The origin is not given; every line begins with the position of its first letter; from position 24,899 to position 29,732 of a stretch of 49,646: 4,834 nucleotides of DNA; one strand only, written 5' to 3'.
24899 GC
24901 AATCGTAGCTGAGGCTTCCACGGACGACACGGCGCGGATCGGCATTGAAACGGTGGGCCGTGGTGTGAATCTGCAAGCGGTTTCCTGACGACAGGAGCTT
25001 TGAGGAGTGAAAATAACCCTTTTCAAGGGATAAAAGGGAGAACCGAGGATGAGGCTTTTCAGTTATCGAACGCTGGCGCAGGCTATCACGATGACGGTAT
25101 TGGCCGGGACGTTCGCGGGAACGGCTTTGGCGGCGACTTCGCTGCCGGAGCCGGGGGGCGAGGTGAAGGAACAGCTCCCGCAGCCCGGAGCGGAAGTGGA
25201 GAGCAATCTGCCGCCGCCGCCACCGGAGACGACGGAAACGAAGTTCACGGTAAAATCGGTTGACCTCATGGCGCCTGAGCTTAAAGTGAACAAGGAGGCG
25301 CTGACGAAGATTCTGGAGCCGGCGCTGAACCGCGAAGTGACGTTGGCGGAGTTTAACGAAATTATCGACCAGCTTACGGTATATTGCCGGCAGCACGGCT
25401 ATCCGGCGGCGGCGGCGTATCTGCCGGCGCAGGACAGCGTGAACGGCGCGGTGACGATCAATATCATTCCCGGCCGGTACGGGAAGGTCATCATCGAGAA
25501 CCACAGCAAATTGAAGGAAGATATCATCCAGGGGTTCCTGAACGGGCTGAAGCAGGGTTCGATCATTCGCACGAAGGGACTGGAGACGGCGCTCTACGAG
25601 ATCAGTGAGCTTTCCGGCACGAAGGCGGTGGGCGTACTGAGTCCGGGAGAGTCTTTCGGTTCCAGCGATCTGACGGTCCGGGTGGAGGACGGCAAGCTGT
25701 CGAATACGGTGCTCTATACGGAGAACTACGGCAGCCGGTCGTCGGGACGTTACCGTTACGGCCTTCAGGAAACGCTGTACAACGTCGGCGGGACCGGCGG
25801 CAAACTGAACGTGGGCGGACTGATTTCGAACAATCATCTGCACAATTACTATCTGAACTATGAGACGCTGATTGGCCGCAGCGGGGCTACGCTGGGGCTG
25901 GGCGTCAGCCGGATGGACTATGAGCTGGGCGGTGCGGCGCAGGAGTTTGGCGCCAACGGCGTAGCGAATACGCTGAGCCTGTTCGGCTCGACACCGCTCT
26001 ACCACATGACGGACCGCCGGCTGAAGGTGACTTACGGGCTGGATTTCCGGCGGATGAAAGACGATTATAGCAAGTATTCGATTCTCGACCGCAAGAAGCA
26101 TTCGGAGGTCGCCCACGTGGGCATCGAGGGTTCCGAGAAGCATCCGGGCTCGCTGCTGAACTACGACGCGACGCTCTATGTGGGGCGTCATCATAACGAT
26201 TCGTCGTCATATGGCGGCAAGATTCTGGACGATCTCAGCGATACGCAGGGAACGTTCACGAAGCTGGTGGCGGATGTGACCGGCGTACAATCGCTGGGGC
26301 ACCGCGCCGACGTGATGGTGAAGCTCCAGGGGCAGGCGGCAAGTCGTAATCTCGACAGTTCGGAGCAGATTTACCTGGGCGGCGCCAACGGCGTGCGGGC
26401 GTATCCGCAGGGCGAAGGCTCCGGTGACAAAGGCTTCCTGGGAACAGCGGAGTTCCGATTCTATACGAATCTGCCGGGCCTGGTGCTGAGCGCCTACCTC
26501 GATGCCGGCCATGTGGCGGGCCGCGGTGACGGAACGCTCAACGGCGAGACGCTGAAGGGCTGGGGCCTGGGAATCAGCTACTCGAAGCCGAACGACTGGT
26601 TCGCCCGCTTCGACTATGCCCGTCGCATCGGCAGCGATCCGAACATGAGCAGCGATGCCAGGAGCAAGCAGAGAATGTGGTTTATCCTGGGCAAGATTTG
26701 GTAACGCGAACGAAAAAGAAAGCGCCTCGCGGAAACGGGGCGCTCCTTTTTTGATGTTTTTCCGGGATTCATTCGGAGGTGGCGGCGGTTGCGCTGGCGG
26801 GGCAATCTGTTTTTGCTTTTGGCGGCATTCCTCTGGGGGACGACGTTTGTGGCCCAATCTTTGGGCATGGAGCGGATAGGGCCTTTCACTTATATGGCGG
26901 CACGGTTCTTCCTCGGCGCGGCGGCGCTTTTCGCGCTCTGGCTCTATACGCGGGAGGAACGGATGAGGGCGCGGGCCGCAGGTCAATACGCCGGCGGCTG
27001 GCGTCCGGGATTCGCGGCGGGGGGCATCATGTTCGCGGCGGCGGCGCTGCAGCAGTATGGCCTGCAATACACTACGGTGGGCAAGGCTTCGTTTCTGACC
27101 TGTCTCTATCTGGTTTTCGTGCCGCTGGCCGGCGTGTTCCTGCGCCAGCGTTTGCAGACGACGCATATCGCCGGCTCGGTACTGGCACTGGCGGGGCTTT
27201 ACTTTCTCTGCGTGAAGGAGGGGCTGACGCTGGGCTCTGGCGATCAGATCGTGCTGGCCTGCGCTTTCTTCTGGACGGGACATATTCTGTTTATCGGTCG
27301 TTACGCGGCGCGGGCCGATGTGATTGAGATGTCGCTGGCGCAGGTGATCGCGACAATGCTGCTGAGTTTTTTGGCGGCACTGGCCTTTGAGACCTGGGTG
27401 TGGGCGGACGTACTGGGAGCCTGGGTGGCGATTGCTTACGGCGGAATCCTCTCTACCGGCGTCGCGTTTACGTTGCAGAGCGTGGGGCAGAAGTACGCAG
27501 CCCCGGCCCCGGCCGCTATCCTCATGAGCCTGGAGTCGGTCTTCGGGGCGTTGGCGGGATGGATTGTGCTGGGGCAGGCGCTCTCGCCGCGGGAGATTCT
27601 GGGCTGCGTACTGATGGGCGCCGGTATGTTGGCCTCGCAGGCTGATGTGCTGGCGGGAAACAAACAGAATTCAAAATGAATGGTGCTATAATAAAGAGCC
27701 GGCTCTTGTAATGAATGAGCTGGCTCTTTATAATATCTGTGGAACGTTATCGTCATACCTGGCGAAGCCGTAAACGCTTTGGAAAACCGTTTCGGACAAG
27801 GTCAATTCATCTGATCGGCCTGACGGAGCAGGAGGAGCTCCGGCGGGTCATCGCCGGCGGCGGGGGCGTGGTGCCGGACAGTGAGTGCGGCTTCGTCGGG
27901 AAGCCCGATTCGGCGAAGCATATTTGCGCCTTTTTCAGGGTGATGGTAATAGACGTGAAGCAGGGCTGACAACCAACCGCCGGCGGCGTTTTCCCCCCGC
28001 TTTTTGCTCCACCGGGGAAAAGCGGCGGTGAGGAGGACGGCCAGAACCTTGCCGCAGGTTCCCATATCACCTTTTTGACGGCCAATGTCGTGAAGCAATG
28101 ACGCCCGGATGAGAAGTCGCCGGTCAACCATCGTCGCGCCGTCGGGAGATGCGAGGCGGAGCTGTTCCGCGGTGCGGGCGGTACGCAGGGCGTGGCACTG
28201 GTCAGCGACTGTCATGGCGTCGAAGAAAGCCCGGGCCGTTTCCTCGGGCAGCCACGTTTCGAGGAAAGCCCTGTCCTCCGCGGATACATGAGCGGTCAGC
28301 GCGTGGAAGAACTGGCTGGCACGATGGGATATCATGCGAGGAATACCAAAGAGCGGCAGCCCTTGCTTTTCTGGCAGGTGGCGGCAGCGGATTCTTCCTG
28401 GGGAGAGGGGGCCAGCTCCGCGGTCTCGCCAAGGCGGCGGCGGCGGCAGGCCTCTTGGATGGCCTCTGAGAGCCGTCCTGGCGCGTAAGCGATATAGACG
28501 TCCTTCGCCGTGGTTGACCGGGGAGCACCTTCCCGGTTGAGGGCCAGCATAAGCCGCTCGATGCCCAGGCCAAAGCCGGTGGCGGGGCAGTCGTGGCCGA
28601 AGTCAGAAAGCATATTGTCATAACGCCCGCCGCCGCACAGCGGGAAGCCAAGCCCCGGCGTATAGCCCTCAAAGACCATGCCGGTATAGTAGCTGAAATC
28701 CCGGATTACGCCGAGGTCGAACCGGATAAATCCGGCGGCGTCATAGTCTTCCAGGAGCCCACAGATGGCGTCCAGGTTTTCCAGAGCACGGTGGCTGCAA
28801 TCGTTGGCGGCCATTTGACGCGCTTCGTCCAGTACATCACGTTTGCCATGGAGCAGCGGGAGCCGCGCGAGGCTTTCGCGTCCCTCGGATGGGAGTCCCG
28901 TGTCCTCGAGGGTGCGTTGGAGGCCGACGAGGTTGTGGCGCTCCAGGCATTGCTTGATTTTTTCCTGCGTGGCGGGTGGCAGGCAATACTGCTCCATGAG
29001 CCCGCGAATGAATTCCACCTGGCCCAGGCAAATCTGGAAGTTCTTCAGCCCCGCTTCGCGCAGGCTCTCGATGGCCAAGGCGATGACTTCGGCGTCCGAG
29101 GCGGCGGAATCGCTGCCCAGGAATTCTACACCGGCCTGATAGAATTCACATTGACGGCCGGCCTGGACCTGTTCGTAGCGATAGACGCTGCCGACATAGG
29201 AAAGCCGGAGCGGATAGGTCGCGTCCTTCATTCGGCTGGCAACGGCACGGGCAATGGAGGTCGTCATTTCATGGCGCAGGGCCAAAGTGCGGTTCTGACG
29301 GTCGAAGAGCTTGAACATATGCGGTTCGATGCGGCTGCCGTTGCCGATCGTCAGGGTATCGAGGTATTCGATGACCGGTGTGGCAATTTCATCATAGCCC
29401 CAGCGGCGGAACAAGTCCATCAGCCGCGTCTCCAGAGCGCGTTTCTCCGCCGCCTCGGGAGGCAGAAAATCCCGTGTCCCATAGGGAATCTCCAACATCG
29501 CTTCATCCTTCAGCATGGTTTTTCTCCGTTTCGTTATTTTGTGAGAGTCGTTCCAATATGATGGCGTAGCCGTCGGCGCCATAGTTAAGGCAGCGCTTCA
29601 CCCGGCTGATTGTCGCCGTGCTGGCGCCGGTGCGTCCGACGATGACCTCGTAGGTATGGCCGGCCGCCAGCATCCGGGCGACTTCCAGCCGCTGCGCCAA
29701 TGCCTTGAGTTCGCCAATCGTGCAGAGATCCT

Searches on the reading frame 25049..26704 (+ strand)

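Call 34: search_protein_families(library=pfam, proteins=[window:25049-26704:+], max_evalue=0.00001)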
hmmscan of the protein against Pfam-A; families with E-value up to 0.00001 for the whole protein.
window:25049-26704:+ (551 aa): 2 families
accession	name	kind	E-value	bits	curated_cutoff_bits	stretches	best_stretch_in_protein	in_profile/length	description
PF03865.19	ShlB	-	5e-18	66.1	22.7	1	204-510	1-310/311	Haemolysin secretion/activation protein ShlB/FhaC/HecB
PF08479.16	POTRA_2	-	9.3e-14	51.5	24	1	66-142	1-76/76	POTRA domain, ShlB-type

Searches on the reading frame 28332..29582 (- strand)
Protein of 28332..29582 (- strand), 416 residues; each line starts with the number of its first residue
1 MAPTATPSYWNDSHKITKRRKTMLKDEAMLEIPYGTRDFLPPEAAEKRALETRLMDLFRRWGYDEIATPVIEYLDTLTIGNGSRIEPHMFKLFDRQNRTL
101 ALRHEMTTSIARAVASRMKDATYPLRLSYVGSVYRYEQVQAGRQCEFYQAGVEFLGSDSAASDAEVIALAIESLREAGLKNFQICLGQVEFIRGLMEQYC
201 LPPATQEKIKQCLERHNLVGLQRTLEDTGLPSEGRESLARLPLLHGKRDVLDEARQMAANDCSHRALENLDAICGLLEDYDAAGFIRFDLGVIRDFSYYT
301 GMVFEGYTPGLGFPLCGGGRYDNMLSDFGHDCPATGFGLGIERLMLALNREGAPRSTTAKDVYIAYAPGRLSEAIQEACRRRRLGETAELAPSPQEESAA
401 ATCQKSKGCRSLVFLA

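Call 34: search_protein_families(library=pfam, proteins=[window:28332-29582:-], max_evalue=0.00001)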
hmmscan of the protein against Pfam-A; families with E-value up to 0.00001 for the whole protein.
window:28332-29582:- (416 aa): 3 families
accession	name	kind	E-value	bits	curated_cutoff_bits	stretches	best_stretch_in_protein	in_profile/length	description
PF13393.11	tRNA-synt_His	-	1.6e-89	300.7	25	1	35-344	1-308/308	Histidyl-tRNA synthetase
PF01409.25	tRNA-synt_2d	-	1.5e-09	38.2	19.8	1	50-162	22-138/246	tRNA synthetases class II core domain (F)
PF00587.30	tRNA-synt_2b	-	8.4e-07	29.7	29.3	1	90-306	1-120/179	tRNA synthetase class II core domain (G, H, P, S and T)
